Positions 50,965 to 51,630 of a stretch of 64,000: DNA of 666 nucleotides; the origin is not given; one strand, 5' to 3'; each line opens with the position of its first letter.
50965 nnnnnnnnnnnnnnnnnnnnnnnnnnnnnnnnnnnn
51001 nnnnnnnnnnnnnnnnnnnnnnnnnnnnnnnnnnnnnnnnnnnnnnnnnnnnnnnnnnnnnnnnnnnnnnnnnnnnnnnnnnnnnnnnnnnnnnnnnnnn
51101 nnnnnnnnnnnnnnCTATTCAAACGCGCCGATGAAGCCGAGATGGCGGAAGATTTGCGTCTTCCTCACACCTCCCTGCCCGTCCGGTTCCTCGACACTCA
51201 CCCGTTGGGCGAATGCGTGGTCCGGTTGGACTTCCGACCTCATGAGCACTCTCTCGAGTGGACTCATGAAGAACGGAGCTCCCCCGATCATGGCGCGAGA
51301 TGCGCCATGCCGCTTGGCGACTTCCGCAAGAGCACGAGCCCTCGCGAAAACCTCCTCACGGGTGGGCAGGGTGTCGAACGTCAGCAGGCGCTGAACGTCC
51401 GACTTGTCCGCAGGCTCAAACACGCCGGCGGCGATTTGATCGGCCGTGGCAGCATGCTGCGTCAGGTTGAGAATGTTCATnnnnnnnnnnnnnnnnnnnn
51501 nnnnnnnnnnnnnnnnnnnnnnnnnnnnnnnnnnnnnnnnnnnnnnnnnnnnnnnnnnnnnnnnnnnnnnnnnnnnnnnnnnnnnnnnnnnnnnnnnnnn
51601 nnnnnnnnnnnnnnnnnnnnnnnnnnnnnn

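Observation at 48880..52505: GC-rich islet next to the tRNA cluster; a 2.7-kb segment bounded by perfect 43-bp direct repeats carries an ArfA-like ORF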

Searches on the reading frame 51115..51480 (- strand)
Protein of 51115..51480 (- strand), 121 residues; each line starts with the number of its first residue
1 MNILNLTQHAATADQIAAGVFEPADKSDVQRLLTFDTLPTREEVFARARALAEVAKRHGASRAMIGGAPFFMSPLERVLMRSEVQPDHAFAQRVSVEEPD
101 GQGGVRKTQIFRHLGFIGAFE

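Call 7: search_protein_families(library=pfam, max_evalue=1, proteins=[window:51115-51480:-])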
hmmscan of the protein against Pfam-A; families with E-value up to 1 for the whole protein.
window:51115-51480:- (121 aa): 0 families

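Call 8: search_protein_families(library=phrogs, max_evalue=0.1, proteins=[window:51115-51480:-])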
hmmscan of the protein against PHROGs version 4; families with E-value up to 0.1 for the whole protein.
window:51115-51480:- (121 aa): 0 families

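Call 9: search_protein_families(library=ncbifam, max_evalue=1, proteins=[window:51115-51480:-])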
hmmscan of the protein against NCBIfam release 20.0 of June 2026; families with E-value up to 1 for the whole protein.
window:51115-51480:- (121 aa): 1 family
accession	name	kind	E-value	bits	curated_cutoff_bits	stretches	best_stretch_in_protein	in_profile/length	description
NF040559.1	CAS_Csx20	equivalog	0.019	15.4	70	1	79-116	84-121/124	CRISPR-associated protein Csx20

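Call 10: find_encoding_contigs(protein=window:51115-51480:-, flank=10000, max_places=10)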
Protein window:51115-51480:- (121 aa): 3 contigs read that carry it; 3 places shown.
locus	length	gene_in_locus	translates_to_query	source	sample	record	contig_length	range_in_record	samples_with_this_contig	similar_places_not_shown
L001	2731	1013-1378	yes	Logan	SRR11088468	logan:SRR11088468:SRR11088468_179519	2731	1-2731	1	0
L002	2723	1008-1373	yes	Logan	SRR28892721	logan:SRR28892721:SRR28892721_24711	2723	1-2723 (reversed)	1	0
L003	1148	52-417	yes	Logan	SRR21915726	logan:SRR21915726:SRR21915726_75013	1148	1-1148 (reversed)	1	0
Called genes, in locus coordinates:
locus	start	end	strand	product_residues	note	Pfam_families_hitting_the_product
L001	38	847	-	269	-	PF01978:TrmB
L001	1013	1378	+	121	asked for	PF27247:MJ1673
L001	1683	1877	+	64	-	-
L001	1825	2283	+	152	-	-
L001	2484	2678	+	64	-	-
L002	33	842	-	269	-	PF01978:TrmB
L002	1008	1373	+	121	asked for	PF27247:MJ1673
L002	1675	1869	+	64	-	-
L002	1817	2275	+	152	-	-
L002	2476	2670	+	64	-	-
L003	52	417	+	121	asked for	PF27247:MJ1673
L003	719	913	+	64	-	-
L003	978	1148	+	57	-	?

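Call 18: find_homologous_proteins(query=window:51115-51480:-)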
Query window:51115-51480:- (121 aa): 264 proteins with E <= 0.001 among 297 candidates; the best 120 are listed.
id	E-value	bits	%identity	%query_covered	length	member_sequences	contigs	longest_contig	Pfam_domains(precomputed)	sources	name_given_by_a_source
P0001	6.3e-72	257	100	100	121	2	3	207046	PF27247.1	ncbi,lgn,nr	ncbi:MAG: hypothetical protein KBC16_00740 [Candidatus Pacebacteria bacterium]|nr:hypothetical prote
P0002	1.2e-40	156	64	98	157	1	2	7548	PF27247.1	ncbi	-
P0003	2.9e-39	152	64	97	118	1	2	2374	PF27247.1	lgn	-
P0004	1.3e-38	150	61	99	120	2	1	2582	PF27247.1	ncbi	-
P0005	2.5e-37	146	61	98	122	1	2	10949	PF27247.1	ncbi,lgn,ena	-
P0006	1.2e-36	143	61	98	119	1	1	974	PF27247.1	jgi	-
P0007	3.0e-36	142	59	100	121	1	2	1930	PF27247.1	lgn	-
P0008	7.1e-36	141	57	95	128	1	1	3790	PF27247.1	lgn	-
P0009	1.1e-35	140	61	97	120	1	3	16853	PF27247.1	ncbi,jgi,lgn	jgi:hypothetical protein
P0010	2.8e-35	139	61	97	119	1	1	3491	PF27247.1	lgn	-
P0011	3.5e-35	139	61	98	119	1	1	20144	PF27247.1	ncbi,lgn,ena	-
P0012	3.9e-35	139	59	96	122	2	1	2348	PF27247.1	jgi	jgi:hypothetical protein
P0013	6.6e-35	138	60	98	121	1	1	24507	PF27247.1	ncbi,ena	ncbi:MAG TPA: hypothetical protein VIJ88_03365 [Candidatus Paceibacterota bacterium]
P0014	1.4e-34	137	59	96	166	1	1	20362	PF27247.1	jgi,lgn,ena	-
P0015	1.8e-34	137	59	96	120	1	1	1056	PF27247.1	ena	-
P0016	5.1e-34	135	59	98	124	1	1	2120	PF27247.1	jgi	jgi:hypothetical protein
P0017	9.5e-34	134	59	98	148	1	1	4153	PF27247.1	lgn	-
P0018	1.1e-33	134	60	97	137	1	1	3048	PF27247.1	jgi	jgi:hypothetical protein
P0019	1.2e-33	134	57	97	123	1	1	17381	PF27247.1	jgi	jgi:hypothetical protein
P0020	1.5e-33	134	57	97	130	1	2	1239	PF27247.1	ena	-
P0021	2.2e-33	133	57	97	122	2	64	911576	PF27247.1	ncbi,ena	-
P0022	3.8e-33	132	56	95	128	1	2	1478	PF27247.1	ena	-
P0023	6.0e-33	132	59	97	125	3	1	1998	PF27247.1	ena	-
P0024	6.8e-33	131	59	98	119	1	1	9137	PF27247.1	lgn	-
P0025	7.4e-33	131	57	98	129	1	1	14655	PF27247.1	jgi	jgi:hypothetical protein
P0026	1.2e-32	131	57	97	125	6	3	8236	PF27247.1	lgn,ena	-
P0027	1.9e-32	130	59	97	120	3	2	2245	PF27247.1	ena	-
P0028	2.5e-32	130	56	95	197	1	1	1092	PF03118.22,PF27247.1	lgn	-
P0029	3.3e-32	129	56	97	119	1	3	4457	PF27247.1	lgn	-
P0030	5.4e-32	129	57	97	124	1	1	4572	PF27247.1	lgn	-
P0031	5.7e-32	128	58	98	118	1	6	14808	PF27247.1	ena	-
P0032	7.6e-32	128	57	97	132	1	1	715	PF27247.1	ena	-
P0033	8.1e-32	128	57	97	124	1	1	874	PF27247.1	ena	-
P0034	1.9e-31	127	56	98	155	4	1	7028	PF27247.1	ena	-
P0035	2.1e-31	127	55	95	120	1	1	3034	PF27247.1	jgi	jgi:hypothetical protein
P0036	2.9e-31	126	57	94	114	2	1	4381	PF27247.1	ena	-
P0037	5.9e-31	125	56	98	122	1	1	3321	PF27247.1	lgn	-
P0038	1.0e-30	124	54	98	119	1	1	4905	PF27247.1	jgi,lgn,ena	-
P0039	1.0e-30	124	58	98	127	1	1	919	PF27247.1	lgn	-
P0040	1.3e-30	124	55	98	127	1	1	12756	PF27247.1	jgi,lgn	jgi:predicted Rossmann-fold nucleotide-binding protein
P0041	1.5e-30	124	55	98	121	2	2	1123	PF27247.1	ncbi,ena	-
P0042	1.8e-30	124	57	97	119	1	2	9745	PF27247.1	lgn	-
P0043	3.2e-30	123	56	97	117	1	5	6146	PF27247.1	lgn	-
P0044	5.5e-30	122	55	97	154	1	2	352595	PF27247.1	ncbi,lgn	-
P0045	8.8e-30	121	54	97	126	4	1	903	PF27247.1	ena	-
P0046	1.5e-29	121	57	98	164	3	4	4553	PF27247.1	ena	-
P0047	3.4e-29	120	55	97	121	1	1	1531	PF27247.1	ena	-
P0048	4.2e-29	119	55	98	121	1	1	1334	PF27247.1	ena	-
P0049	7.2e-29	119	53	97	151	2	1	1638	PF27247.1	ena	-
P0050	8.6e-29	118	55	98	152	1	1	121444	PF27247.1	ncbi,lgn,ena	-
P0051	1.1e-28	118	54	97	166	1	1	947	PF27247.1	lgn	-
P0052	1.2e-28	118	53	95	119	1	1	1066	PF27247.1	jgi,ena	-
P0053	1.6e-28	117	56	96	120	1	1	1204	PF27247.1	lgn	-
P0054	1.7e-28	117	53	97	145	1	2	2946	PF27247.1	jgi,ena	-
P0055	2.3e-28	117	53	97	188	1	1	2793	PF27247.1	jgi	jgi:hypothetical protein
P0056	4.9e-28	116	54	95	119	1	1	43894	PF27247.1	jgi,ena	-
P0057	7.1e-28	115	55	98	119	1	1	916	PF27247.1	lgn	-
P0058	8.4e-28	115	53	96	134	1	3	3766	PF27247.1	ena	-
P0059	8.8e-28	115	53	98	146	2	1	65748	PF27247.1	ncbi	ncbi:MAG: hypothetical protein WDZ40_03985 [Candidatus Spechtbacterales bacterium]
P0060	1.0e-27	115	53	96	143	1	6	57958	PF27247.1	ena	-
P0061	1.3e-27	114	54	96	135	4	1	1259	PF27247.1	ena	-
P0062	1.3e-27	114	55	97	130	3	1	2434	PF27247.1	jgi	-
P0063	2.7e-27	113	57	97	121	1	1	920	PF27247.1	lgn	-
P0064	3.0e-27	113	51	97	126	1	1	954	PF27247.1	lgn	-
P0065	4.4e-27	113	51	98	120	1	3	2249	PF27247.1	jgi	jgi:hypothetical protein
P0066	6.3e-27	112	50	98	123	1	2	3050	PF27247.1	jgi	-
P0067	7.7e-27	112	50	97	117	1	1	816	PF27247.1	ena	-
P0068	7.8e-27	112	53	98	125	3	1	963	PF27247.1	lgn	-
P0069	9.5e-27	112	52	98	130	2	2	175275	PF27247.1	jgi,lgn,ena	-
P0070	2.0e-26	111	49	98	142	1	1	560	PF27247.1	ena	-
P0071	2.5e-26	110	52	97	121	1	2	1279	PF27247.1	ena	-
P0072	2.5e-26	110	51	97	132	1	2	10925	PF27247.1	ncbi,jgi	jgi:hypothetical protein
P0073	2.7e-26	110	50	98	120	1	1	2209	PF27247.1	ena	-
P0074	2.8e-26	110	52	97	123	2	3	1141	PF27247.1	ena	-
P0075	3.8e-26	110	50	97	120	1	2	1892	PF27247.1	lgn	-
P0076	4.7e-26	109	50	97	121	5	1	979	PF27247.1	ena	-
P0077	5.6e-26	109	52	97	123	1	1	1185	PF27247.1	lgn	-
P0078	7.2e-26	109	51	97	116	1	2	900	PF27247.1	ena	-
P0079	7.5e-26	109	52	97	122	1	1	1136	PF27247.1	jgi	-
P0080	8.5e-26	109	50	95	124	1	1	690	PF27247.1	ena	-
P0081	1.2e-25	108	49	98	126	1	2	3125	PF27247.1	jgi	jgi:hypothetical protein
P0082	1.4e-25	108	51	97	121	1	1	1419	PF27247.1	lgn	-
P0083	1.6e-25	108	50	98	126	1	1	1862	PF27247.1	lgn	-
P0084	1.6e-25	108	51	95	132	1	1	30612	PF27247.1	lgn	-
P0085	1.9e-25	108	51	97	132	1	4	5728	PF27247.1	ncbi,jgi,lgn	jgi:hypothetical protein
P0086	1.9e-25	108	54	95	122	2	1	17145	PF27247.1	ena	-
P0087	2.0e-25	107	50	97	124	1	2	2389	PF27247.1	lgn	-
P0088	2.0e-25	107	51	97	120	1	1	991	PF27247.1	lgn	-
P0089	2.8e-25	107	50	97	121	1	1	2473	PF27247.1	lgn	-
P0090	2.9e-25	107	51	97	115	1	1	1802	PF27247.1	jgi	jgi:hypothetical protein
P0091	2.9e-25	107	48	97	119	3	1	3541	PF27247.1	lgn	-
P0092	3.2e-25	107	50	97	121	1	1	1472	PF27247.1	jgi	jgi:hypothetical protein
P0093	3.7e-25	107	49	98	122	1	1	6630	PF27247.1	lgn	-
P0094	3.9e-25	106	50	95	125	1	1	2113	PF27247.1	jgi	-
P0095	4.1e-25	106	50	97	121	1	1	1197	PF27247.1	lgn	-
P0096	5.8e-25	106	50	96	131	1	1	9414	PF27247.1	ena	-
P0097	7.2e-25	106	50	98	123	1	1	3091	PF27247.1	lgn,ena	-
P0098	7.9e-25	106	52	95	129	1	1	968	PF27247.1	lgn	-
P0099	8.6e-25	105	50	98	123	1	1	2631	PF27247.1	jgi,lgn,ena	-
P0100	8.7e-25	105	53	95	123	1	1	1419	PF27247.1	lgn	-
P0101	1.0e-24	105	48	98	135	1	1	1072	PF27247.1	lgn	-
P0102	1.1e-24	105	48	98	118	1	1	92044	PF27247.1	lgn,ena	-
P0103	1.2e-24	105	52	97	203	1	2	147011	PF27247.1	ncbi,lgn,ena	-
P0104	1.3e-24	105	50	98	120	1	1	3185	PF27247.1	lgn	-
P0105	1.4e-24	105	50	95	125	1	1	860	PF27247.1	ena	-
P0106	1.5e-24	105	52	95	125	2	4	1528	PF27247.1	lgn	-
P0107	1.6e-24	105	50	96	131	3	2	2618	PF27247.1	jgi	jgi:hypothetical protein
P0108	1.6e-24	105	53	95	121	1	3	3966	PF27247.1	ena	-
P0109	2.0e-24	104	53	97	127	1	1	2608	PF27247.1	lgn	-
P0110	2.2e-24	104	49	95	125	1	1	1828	PF27247.1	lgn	-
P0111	3.0e-24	104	49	98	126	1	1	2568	PF27247.1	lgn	-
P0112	3.3e-24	104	50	95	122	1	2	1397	PF27247.1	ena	-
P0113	5.8e-24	103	47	98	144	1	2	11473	PF27247.1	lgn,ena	-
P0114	9.2e-24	102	47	97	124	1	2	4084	PF27247.1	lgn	-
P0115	1.0e-23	102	46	95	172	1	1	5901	PF27247.1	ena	-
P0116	1.0e-23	102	58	80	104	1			PF27247.1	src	-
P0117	1.1e-23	102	48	96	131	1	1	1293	PF27247.1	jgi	jgi:hypothetical protein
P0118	1.3e-23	102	53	95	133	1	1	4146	PF27247.1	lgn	-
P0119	1.5e-23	101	48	97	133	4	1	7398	PF27247.1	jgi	-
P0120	1.5e-23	101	45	98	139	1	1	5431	PF27247.1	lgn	-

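Call 19: find_encoding_contigs(protein=P0002, flank=6000, max_places=4)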
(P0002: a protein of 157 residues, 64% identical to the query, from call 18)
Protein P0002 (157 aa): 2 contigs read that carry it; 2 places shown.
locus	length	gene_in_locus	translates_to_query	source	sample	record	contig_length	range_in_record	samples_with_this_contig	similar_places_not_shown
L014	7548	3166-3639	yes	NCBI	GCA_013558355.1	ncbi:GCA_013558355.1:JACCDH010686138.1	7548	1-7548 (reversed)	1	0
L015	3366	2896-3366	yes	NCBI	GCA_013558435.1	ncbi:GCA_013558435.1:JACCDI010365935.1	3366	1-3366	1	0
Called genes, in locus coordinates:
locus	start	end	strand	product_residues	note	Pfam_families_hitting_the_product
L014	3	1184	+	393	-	?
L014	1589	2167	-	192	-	PF00081:Sod_Fe_N (weak), PF02777:Sod_Fe_C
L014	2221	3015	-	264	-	PF01978:TrmB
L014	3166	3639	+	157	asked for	PF27247:MJ1673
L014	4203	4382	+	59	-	-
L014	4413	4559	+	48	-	PF23876:DUF7230 (faint)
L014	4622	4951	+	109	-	-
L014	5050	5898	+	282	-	PF00753:Lactamase_B, PF12706:Lactamase_B_2 (faint)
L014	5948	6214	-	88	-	PF00830:Ribosomal_L28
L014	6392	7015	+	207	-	PF02163:Peptidase_M50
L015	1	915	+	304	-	?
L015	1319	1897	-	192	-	PF00081:Sod_Fe_N (weak), PF02777:Sod_Fe_C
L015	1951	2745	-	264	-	PF01978:TrmB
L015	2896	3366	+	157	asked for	PF27247:MJ1673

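Call 20: find_encoding_contigs(protein=P0005, flank=6000, max_places=4)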
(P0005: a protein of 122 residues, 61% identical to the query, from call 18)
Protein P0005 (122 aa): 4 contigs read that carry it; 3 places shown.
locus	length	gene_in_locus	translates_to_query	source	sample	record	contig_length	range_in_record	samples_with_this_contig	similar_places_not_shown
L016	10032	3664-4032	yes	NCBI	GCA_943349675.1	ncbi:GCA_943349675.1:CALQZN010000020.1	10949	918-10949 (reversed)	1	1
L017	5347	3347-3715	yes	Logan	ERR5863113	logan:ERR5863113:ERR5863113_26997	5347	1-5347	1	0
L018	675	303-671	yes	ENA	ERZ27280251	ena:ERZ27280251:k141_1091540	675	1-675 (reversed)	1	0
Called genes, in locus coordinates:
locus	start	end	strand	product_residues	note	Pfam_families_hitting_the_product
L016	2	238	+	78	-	?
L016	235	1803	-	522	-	PF12072:RNase_Y_N, PF00013:KH_1 (weak), PF01966:HD, PF08668:HDOD (faint)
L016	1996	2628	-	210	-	PF00574:CLP_protease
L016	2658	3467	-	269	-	PF01978:TrmB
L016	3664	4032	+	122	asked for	PF27247:MJ1673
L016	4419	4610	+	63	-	-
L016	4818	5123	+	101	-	-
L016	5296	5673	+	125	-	-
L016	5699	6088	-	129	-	PF02661:Fic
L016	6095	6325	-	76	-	-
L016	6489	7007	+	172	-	-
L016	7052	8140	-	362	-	PF05697:Trigger_N, PF05698:Trigger_C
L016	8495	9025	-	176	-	PF00719:Pyrophosphatase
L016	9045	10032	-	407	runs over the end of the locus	PF08529:NusA_N, PF00575:S1 (weak), PF13184:KH_NusA_1st, PF26594:KH_NusA_2nd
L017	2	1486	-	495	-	?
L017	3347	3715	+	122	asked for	PF27247:MJ1673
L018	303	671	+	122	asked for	PF27247:MJ1673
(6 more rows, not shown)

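Call 21: find_encoding_contigs(protein=P0009, flank=6000, max_places=4)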
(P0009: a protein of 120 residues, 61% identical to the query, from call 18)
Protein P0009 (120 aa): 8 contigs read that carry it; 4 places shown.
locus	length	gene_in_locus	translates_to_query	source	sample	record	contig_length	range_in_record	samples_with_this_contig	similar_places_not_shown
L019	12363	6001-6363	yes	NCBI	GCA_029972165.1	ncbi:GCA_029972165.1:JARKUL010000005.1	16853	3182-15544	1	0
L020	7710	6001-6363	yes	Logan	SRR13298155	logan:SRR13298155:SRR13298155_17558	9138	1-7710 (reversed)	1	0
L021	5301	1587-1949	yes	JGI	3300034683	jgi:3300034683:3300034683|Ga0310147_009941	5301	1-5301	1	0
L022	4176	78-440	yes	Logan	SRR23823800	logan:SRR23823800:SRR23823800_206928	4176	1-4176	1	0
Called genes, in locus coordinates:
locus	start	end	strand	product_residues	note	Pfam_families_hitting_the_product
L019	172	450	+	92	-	-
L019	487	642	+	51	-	PF07764:Omega_Repress (faint)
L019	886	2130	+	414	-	PF13356:Arm-DNA-bind_3, PF22022:Phage_int_M, PF00589:Phage_integrase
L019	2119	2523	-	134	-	-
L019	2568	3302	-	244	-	PF13248:Zn_ribbon_3 (weak), PF13240:Zn_Ribbon_1 (weak)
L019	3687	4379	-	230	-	PF12844:HTH_19, PF13560:HTH_31, PF01381:HTH_3, PF13443:HTH_26, PF00717:Peptidase_S24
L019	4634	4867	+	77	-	PF12844:HTH_19, PF13560:HTH_31, PF01381:HTH_3, PF13413:HTH_25, PF13443:HTH_26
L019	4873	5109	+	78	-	PF05930:Phage_AlpA, PF12728:HTH_17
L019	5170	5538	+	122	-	PF09588:YqaJ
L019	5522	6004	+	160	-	-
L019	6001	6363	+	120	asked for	PF27247:MJ1673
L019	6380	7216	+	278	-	PF03837:RecT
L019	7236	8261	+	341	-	-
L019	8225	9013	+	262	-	PF01695:IstB_IS21 (faint)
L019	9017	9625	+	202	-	PF01464:SLT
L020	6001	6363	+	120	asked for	PF27247:MJ1673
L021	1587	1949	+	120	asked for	PF27247:MJ1673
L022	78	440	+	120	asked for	PF27247:MJ1673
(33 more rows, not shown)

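Call 37: search_protein_families(library=pfam, max_evalue=10, proteins=[L014:4413-4559:+])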
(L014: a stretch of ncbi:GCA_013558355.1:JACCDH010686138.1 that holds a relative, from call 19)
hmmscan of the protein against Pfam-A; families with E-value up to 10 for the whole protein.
L014:4413-4559:+ (48 aa): 1 family
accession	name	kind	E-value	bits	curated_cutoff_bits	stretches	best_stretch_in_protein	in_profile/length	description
PF23876.1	DUF7230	-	1.3e-05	25.6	27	1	5-41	2-33/42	Family of unknown function (DUF7230)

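Call 53: predict_structure(alignment_id=A3)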
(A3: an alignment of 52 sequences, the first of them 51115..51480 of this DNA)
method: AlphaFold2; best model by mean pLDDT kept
length: 121 residues; sequences in the alignment: 52
mean_pLDDT: 95.5   pTM: 0.83
mean pLDDT of the five models: 95.5, 95.2, 95.0, 94.4, 93.7
residues with pLDDT >= 90: 116; 70-90: 4; 50-70: 1; < 50: 0
segments of 3 or more residues with pLDDT < 50: none
pLDDT, mean of each block of 10 residues (from residue 1): 93 96 97 97 98 97 95 98 97 94 93 93 74
secondary structure, 60 per line:
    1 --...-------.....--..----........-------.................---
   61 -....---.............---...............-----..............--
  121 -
elements in order: E3-5 H13-17 H26-33 H41-57 E62-65 H69-81 E85-99 E105-118
